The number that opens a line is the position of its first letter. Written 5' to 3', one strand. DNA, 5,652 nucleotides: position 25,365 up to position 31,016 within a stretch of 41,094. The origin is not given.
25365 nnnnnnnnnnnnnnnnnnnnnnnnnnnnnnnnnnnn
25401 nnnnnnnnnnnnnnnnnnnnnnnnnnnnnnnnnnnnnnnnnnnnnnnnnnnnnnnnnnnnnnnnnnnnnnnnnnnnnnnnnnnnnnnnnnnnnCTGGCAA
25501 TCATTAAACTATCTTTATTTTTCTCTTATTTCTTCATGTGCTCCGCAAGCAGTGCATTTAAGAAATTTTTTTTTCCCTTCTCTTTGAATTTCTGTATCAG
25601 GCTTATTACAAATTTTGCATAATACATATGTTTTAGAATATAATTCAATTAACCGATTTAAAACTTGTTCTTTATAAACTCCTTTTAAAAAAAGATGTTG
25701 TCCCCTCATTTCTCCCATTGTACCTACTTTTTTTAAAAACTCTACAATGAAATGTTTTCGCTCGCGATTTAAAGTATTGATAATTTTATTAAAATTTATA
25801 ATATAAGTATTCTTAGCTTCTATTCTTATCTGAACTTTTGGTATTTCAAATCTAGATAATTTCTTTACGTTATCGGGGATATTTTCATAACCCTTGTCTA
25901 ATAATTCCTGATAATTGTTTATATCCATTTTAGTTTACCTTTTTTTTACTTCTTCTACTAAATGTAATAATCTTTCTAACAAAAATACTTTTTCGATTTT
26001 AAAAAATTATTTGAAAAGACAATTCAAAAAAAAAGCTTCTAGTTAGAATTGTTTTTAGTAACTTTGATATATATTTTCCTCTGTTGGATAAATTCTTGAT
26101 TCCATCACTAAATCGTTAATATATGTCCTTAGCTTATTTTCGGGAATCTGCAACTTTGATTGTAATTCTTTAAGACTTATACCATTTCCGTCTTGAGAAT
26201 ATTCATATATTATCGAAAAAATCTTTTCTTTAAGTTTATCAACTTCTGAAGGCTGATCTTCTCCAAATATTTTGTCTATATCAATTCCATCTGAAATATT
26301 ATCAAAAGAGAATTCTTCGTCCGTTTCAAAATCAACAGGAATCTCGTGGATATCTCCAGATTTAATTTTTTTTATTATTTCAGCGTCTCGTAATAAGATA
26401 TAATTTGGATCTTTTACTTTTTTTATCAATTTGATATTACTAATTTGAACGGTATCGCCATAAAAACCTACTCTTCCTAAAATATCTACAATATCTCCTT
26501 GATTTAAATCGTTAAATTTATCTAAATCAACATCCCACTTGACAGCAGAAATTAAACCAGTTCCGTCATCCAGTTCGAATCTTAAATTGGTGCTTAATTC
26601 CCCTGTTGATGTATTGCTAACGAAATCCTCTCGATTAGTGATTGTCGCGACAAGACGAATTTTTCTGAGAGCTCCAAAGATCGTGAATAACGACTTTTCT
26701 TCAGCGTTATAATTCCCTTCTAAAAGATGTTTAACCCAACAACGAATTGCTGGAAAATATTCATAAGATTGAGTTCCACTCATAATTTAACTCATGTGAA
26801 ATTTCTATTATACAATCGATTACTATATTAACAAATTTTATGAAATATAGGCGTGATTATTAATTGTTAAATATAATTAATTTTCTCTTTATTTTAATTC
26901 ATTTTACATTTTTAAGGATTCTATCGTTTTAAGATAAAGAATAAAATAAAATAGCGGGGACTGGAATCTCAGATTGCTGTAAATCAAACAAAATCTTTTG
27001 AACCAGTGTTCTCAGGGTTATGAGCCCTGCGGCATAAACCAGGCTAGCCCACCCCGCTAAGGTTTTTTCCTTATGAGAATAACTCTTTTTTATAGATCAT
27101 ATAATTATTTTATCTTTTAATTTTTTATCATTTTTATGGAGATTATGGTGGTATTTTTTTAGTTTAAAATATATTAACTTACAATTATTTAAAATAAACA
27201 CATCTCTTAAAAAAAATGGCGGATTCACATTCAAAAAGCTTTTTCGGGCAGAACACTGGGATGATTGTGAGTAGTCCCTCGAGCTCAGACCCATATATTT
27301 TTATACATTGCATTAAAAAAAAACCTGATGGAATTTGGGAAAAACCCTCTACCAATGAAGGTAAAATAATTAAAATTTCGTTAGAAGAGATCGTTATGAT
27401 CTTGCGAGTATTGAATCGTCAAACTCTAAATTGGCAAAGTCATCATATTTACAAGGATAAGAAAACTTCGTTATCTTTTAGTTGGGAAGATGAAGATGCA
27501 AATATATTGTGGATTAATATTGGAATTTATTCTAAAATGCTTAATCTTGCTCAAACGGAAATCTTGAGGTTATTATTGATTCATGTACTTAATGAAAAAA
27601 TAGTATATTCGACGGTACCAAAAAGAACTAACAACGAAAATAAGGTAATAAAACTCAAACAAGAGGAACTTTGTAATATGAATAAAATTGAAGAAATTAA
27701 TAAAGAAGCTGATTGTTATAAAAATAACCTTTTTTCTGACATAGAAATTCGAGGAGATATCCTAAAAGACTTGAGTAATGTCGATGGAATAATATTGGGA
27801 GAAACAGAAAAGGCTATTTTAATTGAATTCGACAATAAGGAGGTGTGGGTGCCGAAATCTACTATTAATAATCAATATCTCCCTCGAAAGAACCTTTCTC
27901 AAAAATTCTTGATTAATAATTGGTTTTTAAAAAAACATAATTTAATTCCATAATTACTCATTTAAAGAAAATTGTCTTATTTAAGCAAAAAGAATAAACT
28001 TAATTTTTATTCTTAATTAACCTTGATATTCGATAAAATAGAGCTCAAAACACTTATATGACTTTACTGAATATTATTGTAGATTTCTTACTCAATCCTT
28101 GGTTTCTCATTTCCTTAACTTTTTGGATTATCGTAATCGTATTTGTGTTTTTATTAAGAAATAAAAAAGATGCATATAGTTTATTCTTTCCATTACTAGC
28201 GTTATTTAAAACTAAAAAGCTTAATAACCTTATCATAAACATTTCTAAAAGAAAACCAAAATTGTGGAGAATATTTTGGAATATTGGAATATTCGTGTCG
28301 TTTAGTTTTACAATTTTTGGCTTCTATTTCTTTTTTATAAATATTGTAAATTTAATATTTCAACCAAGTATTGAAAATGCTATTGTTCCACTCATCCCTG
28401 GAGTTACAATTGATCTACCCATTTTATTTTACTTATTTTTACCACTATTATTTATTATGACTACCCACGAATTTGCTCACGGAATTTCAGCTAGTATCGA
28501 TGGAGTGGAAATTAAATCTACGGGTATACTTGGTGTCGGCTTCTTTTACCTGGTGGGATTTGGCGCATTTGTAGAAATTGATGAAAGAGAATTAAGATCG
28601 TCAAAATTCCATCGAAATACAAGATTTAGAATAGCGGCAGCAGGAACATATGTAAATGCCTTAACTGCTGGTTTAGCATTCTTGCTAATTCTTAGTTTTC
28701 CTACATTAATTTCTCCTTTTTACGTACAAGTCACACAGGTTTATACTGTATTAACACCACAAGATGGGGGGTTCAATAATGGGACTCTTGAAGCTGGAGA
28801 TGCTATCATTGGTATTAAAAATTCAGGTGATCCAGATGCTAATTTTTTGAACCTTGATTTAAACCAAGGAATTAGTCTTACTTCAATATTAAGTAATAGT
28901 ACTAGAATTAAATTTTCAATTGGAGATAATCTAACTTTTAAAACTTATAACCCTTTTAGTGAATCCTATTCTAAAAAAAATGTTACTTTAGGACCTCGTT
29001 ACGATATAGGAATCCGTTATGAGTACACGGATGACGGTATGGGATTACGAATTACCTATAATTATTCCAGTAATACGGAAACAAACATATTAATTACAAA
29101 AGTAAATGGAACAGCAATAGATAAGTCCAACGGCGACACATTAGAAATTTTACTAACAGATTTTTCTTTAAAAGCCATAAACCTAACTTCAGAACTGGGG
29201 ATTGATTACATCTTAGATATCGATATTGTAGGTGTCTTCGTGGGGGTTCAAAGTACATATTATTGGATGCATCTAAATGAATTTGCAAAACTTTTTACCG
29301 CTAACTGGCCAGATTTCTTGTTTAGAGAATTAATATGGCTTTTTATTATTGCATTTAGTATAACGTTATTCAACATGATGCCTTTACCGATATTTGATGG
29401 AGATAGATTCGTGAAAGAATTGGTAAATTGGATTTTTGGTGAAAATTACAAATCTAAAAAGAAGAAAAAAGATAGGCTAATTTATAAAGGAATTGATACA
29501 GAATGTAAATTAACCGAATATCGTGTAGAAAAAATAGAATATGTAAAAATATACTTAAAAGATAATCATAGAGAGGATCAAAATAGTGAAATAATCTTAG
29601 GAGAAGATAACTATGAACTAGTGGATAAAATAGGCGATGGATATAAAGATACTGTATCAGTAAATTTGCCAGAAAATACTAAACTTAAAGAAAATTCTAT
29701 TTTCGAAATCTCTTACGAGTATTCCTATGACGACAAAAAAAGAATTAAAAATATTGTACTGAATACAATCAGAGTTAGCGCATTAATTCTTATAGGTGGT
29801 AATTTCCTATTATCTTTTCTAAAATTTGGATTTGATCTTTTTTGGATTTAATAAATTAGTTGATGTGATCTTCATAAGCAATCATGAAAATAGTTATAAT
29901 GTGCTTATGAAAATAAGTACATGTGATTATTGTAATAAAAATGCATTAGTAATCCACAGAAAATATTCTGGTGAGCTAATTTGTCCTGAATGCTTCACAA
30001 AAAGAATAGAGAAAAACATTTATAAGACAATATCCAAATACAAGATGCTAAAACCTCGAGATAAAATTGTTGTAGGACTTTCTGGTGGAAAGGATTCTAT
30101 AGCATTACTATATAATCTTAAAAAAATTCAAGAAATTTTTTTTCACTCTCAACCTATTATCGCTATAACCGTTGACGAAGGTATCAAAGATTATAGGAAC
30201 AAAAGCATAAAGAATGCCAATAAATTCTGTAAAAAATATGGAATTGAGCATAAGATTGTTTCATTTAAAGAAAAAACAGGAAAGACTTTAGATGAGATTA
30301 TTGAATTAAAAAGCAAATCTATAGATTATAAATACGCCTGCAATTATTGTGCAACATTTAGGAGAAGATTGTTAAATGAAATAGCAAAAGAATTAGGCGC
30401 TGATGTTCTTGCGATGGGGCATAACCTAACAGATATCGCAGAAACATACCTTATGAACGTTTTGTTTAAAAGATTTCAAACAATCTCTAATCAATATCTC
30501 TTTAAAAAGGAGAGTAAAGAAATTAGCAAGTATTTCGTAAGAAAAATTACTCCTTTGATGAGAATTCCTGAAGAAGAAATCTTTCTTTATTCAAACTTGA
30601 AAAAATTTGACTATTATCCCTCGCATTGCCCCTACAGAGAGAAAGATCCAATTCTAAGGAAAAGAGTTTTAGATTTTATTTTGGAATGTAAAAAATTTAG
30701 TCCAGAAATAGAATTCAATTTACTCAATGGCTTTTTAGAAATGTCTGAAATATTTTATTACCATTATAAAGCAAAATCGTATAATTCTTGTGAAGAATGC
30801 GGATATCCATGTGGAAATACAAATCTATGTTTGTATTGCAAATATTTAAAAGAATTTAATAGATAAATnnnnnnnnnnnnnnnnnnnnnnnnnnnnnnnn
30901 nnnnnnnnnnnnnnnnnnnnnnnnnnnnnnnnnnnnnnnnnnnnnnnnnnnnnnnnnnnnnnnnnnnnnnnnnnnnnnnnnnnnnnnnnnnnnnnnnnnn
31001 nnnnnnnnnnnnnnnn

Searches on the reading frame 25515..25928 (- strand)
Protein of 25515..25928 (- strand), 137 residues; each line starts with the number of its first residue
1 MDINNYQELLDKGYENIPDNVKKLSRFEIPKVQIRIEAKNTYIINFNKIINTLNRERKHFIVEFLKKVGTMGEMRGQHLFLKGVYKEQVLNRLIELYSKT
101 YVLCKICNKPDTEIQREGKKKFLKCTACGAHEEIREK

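Call 56: search_protein_families(library=pfam, proteins=[window:25515-25928:-], max_evalue=0.00001)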
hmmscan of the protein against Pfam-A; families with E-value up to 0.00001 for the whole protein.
window:25515-25928:- (137 aa): 1 family
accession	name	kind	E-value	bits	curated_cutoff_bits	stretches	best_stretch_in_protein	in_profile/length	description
PF01873.23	eIF-5_eIF-2B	-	2.9e-28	98.6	27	1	21-131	5-117/117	Domain found in IF2B/IF5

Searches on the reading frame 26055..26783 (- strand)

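Call 56: search_protein_families(library=pfam, proteins=[window:26055-26783:-], max_evalue=0.00001)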
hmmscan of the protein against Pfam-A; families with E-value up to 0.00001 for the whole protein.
window:26055-26783:- (242 aa): 1 family
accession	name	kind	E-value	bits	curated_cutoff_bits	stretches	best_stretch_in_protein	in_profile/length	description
PF01336.31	tRNA_anti-codon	-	1.4e-07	31.7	27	1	46-115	5-68/75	OB-fold nucleic acid binding domain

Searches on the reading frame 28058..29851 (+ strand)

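Call 56: search_protein_families(library=pfam, proteins=[window:28058-29851:+], max_evalue=0.00001)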
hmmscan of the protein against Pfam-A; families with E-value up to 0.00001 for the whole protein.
window:28058-29851:+ (597 aa): 1 family
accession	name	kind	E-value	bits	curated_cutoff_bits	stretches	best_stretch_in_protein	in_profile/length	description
PF02163.28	Peptidase_M50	-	3.4e-21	76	27.2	1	126-469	2-207/221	Peptidase family M50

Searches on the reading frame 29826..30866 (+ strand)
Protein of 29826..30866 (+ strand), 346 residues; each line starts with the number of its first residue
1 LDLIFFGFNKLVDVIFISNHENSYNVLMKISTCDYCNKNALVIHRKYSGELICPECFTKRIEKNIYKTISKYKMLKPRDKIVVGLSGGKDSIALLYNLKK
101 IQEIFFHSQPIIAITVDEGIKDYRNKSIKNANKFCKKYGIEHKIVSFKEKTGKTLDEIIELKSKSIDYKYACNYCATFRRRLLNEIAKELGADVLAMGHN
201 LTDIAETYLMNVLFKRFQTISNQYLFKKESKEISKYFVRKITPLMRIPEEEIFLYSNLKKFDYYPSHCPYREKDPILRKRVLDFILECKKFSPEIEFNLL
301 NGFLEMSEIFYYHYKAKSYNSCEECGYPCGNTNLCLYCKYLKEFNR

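Call 56: search_protein_families(library=pfam, proteins=[window:29826-30866:+], max_evalue=0.00001)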
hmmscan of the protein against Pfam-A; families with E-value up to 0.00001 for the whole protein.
window:29826-30866:+ (346 aa): 3 families
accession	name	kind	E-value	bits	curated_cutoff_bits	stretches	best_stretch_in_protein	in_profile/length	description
PF01171.26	ATP_bind_3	-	2.3e-17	63.7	27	1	80-264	1-164/182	PP-loop family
PF02540.23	NAD_synthase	-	7.1e-07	29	21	1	65-200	5-130/242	NAD synthase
PF03054.22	tRNA_Me_trans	-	1.1e-06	28.8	20.6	1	80-209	2-136/202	tRNA methyl transferase HUP domain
